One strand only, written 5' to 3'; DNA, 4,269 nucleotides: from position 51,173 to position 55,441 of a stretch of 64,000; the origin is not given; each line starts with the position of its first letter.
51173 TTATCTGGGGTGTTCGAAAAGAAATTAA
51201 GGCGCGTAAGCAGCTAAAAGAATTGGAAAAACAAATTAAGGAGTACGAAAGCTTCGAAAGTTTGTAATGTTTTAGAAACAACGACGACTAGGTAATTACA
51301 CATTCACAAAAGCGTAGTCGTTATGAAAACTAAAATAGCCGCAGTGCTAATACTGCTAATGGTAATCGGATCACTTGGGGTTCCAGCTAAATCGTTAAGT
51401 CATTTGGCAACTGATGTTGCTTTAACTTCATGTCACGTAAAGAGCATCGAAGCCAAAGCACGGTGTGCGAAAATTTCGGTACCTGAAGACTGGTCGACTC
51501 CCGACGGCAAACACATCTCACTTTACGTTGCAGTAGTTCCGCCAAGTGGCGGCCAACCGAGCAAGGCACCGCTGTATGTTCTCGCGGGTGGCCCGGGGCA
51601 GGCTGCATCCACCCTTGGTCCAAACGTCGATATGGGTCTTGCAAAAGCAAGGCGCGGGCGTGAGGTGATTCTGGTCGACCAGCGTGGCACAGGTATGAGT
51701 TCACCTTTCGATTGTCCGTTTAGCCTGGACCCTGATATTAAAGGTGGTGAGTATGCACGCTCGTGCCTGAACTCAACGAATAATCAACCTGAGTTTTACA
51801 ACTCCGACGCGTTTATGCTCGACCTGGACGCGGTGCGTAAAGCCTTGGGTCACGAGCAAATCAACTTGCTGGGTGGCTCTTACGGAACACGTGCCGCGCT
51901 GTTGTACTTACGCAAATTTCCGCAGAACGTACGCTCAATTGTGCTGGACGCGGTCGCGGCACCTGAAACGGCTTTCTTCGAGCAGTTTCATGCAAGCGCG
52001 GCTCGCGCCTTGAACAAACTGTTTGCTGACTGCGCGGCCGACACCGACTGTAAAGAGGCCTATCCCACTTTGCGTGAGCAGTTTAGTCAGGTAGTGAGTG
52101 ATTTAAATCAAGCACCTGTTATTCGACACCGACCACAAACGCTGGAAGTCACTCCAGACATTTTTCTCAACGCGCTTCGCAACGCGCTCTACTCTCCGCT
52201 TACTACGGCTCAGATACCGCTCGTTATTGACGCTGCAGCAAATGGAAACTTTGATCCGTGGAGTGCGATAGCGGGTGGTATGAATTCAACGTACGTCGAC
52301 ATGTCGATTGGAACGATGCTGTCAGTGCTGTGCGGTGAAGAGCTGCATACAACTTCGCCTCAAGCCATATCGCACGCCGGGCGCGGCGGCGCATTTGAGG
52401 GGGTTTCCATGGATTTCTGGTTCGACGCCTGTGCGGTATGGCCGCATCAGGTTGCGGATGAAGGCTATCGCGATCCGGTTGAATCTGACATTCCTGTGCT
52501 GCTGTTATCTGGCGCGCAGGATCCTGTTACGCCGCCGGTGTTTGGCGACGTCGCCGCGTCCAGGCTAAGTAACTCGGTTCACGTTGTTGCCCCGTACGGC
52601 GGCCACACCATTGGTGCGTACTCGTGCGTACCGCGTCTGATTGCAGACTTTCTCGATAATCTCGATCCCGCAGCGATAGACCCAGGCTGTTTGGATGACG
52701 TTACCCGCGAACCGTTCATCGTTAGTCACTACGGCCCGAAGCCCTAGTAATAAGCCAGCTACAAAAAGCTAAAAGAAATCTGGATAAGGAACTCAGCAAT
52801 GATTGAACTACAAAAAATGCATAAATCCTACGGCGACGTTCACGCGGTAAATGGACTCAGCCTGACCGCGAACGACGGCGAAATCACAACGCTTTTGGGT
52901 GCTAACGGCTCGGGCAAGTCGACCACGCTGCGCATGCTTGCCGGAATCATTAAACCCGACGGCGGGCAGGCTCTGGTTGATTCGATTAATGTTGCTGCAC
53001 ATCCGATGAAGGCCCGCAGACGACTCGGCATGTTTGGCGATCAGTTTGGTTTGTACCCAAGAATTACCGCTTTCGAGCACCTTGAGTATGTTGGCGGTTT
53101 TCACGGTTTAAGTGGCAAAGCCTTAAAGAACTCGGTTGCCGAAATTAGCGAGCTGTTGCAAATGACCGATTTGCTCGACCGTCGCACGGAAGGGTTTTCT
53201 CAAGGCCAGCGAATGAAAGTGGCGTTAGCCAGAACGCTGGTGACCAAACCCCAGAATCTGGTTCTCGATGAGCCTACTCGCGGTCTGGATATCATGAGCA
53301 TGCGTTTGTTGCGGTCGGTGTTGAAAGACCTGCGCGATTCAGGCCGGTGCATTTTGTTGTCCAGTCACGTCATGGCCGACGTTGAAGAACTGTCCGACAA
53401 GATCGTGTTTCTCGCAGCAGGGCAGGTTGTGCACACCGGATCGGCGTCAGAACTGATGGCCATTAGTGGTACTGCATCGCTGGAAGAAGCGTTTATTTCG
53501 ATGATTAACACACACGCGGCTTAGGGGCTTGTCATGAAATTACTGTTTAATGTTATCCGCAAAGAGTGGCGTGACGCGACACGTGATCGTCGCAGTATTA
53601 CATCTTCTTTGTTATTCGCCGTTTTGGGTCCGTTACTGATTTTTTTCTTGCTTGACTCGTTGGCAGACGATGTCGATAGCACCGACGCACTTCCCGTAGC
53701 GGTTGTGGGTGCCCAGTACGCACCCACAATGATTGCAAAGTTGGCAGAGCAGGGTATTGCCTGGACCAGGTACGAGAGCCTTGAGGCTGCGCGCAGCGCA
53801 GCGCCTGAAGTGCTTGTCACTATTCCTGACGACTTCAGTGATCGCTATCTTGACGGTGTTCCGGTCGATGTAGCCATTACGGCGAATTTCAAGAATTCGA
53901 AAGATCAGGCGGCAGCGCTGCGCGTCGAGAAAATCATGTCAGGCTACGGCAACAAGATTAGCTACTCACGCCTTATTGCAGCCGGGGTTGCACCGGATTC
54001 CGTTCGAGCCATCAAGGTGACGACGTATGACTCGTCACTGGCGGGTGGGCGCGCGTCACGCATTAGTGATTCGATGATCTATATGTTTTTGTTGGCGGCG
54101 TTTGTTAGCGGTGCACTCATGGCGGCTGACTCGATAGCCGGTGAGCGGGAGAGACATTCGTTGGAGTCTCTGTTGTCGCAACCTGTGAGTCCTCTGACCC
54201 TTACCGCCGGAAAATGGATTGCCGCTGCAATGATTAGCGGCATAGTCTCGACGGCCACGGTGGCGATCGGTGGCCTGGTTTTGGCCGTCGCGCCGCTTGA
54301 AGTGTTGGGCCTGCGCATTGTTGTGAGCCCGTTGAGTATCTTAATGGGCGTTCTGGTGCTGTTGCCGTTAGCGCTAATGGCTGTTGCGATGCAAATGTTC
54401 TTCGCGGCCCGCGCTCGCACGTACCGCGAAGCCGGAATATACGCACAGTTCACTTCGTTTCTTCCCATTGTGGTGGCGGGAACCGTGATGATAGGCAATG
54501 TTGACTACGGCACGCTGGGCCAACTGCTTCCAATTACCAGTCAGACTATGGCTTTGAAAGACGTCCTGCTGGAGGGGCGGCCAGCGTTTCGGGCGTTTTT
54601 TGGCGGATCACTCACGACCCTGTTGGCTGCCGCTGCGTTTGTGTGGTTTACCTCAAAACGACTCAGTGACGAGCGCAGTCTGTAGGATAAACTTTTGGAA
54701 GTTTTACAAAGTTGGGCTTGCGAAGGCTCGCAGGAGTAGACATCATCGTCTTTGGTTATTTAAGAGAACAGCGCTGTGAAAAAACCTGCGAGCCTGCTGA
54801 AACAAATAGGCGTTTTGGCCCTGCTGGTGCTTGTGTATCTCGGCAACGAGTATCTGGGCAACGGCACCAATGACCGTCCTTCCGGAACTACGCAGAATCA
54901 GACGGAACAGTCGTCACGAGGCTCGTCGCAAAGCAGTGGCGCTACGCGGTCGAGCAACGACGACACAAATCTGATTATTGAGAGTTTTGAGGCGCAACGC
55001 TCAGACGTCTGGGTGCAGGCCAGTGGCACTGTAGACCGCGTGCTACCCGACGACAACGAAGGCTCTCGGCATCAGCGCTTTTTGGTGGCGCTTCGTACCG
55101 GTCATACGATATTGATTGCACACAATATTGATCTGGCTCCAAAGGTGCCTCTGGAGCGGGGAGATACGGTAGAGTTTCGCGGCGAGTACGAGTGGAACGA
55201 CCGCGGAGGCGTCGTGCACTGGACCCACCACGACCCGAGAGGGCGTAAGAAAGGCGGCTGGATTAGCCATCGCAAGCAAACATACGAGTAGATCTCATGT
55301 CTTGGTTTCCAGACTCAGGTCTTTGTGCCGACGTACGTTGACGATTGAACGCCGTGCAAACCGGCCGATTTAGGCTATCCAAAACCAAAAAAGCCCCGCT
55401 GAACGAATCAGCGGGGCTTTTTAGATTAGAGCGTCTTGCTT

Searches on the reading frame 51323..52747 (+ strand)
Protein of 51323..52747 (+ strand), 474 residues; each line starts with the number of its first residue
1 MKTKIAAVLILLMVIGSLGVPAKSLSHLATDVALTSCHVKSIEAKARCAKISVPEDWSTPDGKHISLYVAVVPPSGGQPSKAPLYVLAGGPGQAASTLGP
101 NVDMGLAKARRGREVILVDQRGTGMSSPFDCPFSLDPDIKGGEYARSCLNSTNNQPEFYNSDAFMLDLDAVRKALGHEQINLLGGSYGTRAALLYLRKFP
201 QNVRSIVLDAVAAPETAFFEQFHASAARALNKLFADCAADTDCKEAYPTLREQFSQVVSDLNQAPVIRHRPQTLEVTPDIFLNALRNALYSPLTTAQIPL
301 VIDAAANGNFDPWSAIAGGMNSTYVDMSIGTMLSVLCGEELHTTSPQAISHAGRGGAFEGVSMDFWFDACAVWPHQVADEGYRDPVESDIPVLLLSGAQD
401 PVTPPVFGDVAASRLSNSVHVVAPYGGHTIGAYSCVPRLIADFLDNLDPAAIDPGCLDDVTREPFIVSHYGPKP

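Call 3: search_protein_families(library=pfam, proteins=[window:51323-52747:+], max_evalue=0.01)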
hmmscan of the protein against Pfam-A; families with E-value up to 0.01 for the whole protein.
window:51323-52747:+ (474 aa): 4 families
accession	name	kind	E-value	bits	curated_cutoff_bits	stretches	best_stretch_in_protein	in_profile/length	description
PF00561.26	Abhydrolase_1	-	1.1e-19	71.5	25.8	1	83-429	2-239/245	alpha/beta hydrolase fold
PF08386.16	Abhydrolase_4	-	4e-14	53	21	1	369-449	14-96/103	TAP-like protein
PF12697.13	Abhydrolase_6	-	6.1e-08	34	26.3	1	105-428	19-204/217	Alpha/beta hydrolase family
PF12146.15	Hydrolase_4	-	1.8e-06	27.9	27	1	109-267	28-164/239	Serine aminopeptidase, S33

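Call 11: search_protein_families(library=ncbifam, proteins=[window:51323-52747:+], max_evalue=0.001)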
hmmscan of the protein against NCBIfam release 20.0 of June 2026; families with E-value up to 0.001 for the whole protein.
window:51323-52747:+ (474 aa): 6 families
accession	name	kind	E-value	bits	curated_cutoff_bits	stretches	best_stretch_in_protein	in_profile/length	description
TIGR01250.1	pro_imino_pep_2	subfamily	4.8e-15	55.9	167.65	1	79-273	23-190/288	proline iminopeptidase-family hydrolase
NF045945.1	ProImpepLactob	equivalog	2e-11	43.9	400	1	151-213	70-133/293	proline iminopeptidase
TIGR01249.1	pro_imino_pep_1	equivalog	1e-10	41.3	259.75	1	159-211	76-128/307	prolyl aminopeptidase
NF045948.1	ProImpepThrmp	equivalog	2.8e-07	30.2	500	0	156-208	72-125/291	proline iminopeptidase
TIGR02427.1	protocat_pcaD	equivalog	1.1e-05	25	255.85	0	381-429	184-233/251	3-oxoadipate enol-lactonase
NF052614.1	AB_fold_OlsI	equivalog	0.00079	19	385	0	390-446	198-257/272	ornithine lipid biosynthesis O-acyltransferase OlsI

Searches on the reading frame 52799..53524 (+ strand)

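Call 11: search_protein_families(library=ncbifam, proteins=[window:52799-53524:+], max_evalue=0.001)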
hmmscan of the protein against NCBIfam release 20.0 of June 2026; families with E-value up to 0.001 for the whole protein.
window:52799-53524:+ (241 aa): 188 families (the best 25 are shown)
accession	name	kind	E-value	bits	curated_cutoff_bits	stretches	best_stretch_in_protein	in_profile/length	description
TIGR01188.1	drrA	subfamily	2.1e-58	198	312.45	1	9-223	1-215/302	daunorubicin resistance ABC transporter, ATP-binding protein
TIGR03522.1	GldA_ABC_ATP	equivalog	5e-46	157.5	402.6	1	2-236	3-236/301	gliding motility-associated ABC transporter ATP-binding subunit GldA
TIGR03864.1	PQQ_ABC_ATP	hypoth_equivalog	1.6e-45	155.4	302.25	1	2-235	2-235/236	ABC transporter, ATP-binding subunit, PQQ-dependent alcohol dehydrogenase system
NF033858.1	ABC2_perm_RbbA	equivalog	3.9e-45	154.1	1050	1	2-239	267-504/909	ribosome-associated ATPase/putative transporter RbbA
NF010060.0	PRK13537.1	equivalog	3.8e-43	147.5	521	1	2-221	16-235/314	nodulation factor ABC transporter ATP-binding protein NodI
TIGR03740.1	galliderm_ABC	subfamily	1.4e-39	136.1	309.75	1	3-217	2-209/223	lantibiotic protection ABC transporter ATP-binding subunit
NF010059.0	PRK13536.1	equivalog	6.3e-39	133.7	549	1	2-220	44-262/342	nodulation factor ABC transporter ATP-binding protein NodI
TIGR00968.1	3a0106s01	subfamily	6.5e-39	133.8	342.75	1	2-225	1-224/237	sulfate ABC transporter ATP-binding protein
TIGR01288.1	nodI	equivalog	2.5e-38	131.8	424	1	2-219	5-222/303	nodulation factor ABC transporter ATP-binding protein NodI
TIGR04406.1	LPS_export_lptB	equivalog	7.3e-38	130.2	240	1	3-221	3-224/239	LPS export ABC transporter ATP-binding protein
NF040933.2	ABC_arch_GlcV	equivalog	8.3e-38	130.2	450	1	3-221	4-231/357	glucose ABC transporter ATP-binding protein GlcV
NF006987.0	PRK09452.1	equivalog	5.9e-37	127.2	482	1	1-220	17-236/378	spermidine/putrescine ABC transporter ATP-binding protein PotA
NF043075.1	MMSYN1_0197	equivalog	7.1e-37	127.1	550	1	1-219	2-220/341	spermidine/putrescine ABC transporter ATP-binding protein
NF008233.0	PRK11000.1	equivalog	2.8e-36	125.1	568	1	2-219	4-221/369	maltose/maltodextrin ABC transporter ATP-binding protein MalK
TIGR04521.1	ECF_ATPase_2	equivalog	1.7e-35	122.5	330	1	13-221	17-234/279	energy-coupling factor transporter ATPase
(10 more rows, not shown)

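Call 42: search_protein_families(library=pfam, proteins=[window:52799-53524:+], max_evalue=0.001)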
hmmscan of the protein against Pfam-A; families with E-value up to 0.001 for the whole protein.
window:52799-53524:+ (241 aa): 2 families
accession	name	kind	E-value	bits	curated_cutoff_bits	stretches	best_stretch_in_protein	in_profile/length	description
PF00005.33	ABC_tran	-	5.2e-30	105.3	25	1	18-160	2-136/137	ABC transporter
PF13304.12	AAA_21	-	1.4e-07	32.3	27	0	29-51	1-23/304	AAA domain, putative AbiEii toxin, Type IV TA system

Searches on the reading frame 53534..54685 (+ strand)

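Call 11: search_protein_families(library=ncbifam, proteins=[window:53534-54685:+], max_evalue=0.001)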
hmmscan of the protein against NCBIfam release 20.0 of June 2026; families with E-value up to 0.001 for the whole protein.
window:53534-54685:+ (383 aa): 2 families
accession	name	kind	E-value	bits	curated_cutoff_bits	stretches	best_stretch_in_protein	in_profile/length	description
NF041647.1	ABC_perm_CPBP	equivalog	4.5e-41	141.3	435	1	4-380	5-395/636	ABC transporter permease subunit/CPBP intramembrane protease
NF038293.1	permease_SagH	equivalog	5.5e-06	25.4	450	1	4-253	1-252/370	SagH family ABC transporter permease subunit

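Call 42: search_protein_families(library=pfam, proteins=[window:53534-54685:+], max_evalue=0.001)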
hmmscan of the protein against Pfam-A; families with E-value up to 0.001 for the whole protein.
window:53534-54685:+ (383 aa): 4 families
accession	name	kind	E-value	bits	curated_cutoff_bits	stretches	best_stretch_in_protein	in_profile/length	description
PF12698.13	ABC2_membrane_3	-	8e-22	78.2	31.6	1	25-372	3-344/347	ABC-2 family transporter protein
PF12679.13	ABC2_membrane_2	-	2.9e-19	69.8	27.2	1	6-316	2-205/283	ABC-2 family transporter protein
PF01061.29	ABC2_membrane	-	1.7e-08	34.7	26.9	1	177-317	49-179/211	ABC-2 type transporter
PF12730.13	ABC2_membrane_4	-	1.1e-05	25.9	27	1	180-286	51-157/179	ABC-2 family transporter protein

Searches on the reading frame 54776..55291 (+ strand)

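Call 42: search_protein_families(library=pfam, proteins=[window:54776-55291:+], max_evalue=0.001)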
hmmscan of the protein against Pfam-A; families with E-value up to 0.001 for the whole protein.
window:54776-55291:+ (171 aa): 1 family
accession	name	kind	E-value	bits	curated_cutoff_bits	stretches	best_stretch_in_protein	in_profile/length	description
PF11948.15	DUF3465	-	8.6e-46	155.3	25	1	57-171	10-124/124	Protein of unknown function (DUF3465)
